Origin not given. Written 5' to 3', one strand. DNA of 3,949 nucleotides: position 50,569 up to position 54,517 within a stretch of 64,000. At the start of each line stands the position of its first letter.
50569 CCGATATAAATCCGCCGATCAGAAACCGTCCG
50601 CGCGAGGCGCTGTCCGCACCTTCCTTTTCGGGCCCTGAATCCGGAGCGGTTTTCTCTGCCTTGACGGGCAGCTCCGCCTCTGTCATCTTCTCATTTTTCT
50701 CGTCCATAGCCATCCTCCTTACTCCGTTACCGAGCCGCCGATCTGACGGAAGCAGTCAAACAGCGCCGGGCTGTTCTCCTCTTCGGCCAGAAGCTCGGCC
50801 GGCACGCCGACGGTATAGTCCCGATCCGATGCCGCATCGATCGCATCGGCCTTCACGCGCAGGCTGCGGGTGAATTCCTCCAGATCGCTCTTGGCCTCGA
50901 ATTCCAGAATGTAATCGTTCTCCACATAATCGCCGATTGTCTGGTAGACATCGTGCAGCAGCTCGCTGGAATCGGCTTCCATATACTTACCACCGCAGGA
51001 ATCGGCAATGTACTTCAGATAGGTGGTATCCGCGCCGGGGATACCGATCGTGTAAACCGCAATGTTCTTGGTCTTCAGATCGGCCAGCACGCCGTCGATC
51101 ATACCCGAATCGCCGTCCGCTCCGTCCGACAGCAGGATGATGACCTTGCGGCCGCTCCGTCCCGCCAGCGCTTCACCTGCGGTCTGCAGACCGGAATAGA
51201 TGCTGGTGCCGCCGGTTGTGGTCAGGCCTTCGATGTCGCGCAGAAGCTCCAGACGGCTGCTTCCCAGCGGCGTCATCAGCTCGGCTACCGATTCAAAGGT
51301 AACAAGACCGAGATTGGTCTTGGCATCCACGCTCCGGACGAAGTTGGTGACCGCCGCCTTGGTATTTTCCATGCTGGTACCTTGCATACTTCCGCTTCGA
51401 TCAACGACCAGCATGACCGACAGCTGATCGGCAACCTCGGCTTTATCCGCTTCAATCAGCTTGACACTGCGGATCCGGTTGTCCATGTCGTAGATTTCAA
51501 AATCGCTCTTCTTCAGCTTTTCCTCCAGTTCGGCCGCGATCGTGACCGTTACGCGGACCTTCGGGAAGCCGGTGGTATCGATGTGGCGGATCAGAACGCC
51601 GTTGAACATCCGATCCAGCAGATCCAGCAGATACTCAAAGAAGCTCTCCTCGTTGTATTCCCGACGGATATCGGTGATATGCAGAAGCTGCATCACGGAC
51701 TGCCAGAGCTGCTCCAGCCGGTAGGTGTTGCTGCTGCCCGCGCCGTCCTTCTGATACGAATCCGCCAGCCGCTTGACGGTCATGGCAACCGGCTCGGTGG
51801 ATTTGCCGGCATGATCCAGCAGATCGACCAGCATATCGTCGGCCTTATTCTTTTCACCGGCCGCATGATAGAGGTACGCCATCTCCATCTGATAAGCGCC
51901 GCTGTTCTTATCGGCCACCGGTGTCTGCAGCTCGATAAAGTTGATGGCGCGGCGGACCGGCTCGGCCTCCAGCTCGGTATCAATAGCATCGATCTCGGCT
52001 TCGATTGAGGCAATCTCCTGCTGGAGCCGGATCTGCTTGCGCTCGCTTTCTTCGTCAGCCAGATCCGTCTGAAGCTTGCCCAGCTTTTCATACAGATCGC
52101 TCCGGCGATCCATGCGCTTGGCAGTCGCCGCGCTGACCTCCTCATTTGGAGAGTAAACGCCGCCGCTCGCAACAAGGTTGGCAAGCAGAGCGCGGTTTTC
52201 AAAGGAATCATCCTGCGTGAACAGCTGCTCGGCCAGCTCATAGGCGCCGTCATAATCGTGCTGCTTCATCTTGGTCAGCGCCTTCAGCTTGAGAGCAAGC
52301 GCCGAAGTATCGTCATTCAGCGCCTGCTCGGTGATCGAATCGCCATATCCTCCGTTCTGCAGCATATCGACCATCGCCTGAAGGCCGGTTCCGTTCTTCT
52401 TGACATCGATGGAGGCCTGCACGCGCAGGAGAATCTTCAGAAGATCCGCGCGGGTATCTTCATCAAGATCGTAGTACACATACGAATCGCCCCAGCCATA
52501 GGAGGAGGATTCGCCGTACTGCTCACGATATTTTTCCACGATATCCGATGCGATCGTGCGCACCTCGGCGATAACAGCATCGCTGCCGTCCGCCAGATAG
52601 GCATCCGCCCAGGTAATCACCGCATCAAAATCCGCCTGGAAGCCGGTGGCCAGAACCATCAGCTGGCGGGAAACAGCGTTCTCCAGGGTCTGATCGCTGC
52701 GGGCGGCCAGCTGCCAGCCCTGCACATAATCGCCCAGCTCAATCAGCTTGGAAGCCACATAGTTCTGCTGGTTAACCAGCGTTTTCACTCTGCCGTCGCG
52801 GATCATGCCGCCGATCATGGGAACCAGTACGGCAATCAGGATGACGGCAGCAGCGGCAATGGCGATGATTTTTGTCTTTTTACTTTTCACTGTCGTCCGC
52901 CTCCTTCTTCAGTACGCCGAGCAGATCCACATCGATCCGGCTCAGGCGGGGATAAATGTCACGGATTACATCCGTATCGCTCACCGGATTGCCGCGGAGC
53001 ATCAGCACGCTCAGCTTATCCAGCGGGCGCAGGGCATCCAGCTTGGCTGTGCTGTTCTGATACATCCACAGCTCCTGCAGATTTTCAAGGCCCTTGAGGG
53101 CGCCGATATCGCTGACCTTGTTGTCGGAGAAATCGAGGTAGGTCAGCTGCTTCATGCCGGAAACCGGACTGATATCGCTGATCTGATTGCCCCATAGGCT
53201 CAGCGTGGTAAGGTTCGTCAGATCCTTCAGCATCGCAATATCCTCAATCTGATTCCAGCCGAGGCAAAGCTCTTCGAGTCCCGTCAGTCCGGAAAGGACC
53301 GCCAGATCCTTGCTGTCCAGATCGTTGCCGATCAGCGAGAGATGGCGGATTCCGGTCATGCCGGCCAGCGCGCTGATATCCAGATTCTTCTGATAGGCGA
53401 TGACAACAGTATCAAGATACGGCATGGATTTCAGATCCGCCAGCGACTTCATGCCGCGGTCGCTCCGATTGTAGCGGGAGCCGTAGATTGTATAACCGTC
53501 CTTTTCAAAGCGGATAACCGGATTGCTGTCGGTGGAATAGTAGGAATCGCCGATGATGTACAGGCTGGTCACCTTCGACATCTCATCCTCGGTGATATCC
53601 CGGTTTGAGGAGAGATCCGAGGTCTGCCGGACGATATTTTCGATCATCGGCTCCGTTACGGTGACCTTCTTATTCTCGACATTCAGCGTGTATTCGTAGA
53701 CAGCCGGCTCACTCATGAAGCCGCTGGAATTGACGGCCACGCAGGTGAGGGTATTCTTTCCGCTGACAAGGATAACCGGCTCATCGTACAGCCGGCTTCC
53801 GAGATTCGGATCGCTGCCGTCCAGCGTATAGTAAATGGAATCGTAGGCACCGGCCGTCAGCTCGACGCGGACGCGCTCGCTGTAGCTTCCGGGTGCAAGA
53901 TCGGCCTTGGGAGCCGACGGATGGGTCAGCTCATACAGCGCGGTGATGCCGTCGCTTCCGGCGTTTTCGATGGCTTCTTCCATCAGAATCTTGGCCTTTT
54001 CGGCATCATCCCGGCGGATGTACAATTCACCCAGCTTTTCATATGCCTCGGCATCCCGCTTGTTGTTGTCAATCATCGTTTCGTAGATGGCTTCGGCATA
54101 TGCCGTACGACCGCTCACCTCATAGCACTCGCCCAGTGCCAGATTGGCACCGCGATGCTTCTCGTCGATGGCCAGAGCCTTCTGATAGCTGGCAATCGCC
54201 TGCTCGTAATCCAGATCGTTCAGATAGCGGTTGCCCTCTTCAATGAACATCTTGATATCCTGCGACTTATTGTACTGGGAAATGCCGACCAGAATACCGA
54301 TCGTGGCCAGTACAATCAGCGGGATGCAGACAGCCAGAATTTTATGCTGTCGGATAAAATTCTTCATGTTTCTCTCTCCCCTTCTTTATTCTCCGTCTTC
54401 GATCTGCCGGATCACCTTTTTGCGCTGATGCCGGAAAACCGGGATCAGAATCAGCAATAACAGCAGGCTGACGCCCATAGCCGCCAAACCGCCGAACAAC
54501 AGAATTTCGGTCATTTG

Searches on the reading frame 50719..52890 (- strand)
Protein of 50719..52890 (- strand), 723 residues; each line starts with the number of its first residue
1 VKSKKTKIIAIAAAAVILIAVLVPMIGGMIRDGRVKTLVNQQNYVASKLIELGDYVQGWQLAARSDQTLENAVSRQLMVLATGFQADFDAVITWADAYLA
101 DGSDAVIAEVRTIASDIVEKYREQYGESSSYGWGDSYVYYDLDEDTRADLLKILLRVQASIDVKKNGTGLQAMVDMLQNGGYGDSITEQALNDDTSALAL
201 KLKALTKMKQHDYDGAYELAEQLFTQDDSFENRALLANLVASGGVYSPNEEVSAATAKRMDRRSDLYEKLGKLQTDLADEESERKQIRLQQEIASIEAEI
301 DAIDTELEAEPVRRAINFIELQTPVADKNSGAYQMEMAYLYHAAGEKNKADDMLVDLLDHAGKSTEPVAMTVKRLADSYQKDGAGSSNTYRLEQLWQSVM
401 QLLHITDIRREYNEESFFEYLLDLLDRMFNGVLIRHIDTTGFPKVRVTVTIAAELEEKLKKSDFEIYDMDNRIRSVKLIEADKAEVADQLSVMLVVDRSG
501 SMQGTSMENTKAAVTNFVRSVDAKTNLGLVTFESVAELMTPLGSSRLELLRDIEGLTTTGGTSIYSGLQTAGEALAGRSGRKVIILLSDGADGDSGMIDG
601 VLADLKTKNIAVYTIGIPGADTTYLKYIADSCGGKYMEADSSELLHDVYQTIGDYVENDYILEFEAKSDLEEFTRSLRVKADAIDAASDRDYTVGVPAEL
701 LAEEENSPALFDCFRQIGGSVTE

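Call 10: search_protein_families(library=pfam, proteins=[window:50719-52890:-], max_evalue=0.001)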
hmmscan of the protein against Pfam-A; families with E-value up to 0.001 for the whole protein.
window:50719-52890:- (723 aa): 5 families
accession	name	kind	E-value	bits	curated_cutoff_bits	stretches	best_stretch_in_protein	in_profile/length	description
PF00092.34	VWA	-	2.6e-21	77.1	23.8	1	492-650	2-173/174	von Willebrand factor type A domain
PF13519.12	VWA_2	-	2.1e-20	73.7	27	1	492-590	1-106/107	von Willebrand factor type A domain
PF05762.20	VWA_CoxE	-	4.5e-07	30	26.4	1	488-595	55-164/222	VWA domain containing CoxE-like protein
PF04056.20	Ssl1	-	0.00023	21.5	27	1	525-638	39-158/193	Ssl1-like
PF01882.25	DUF58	-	0.00036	20.2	23.4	0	488-589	34-142/216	Protein of unknown function DUF58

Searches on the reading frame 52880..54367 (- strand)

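Call 88: search_protein_families(library=pfam, proteins=[window:52880-54367:-], max_evalue=0.00001)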
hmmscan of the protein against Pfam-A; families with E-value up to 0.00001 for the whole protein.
window:52880-54367:- (495 aa): 10 families
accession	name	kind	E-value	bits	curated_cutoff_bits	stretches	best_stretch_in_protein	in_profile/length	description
PF12799.13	LRR_4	-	2.8e-22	78.7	27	2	363-402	2-42/44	Leucine Rich repeats (2 copies)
PF13855.12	LRR_8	-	1.2e-14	54.3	27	1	384-437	1-58/61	Leucine rich repeat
PF13290.12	CHB_HEX_C_1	-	2.7e-13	50.1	22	1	158-220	2-64/67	Chitobiase/beta-hexosaminidase C-terminal domain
PF13287.12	Fn3_assoc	-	1.1e-09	38.7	23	1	168-219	1-52/59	Fn3 associated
PF14559.12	TPR_19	-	6.3e-09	36.5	25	1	53-109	6-62/68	Tetratricopeptide repeat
PF07719.23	TPR_2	-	1.9e-08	34.2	27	0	43-71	6-34/34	Tetratricopeptide repeat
PF23598.1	LRR_14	-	4.4e-07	29.4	40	1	334-462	18-151/353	Leucine-rich repeat region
PF13432.12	TPR_16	-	7.8e-07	29.9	32.7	0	43-100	2-59/65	Tetratricopeptide repeat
PF13414.12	TPR_11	-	3.6e-06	27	26.8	0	53-82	9-38/42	TPR repeat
PF00560.39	LRR_1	-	4e-06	26.3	20.6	0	385-402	1-18/23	Leucine Rich Repeat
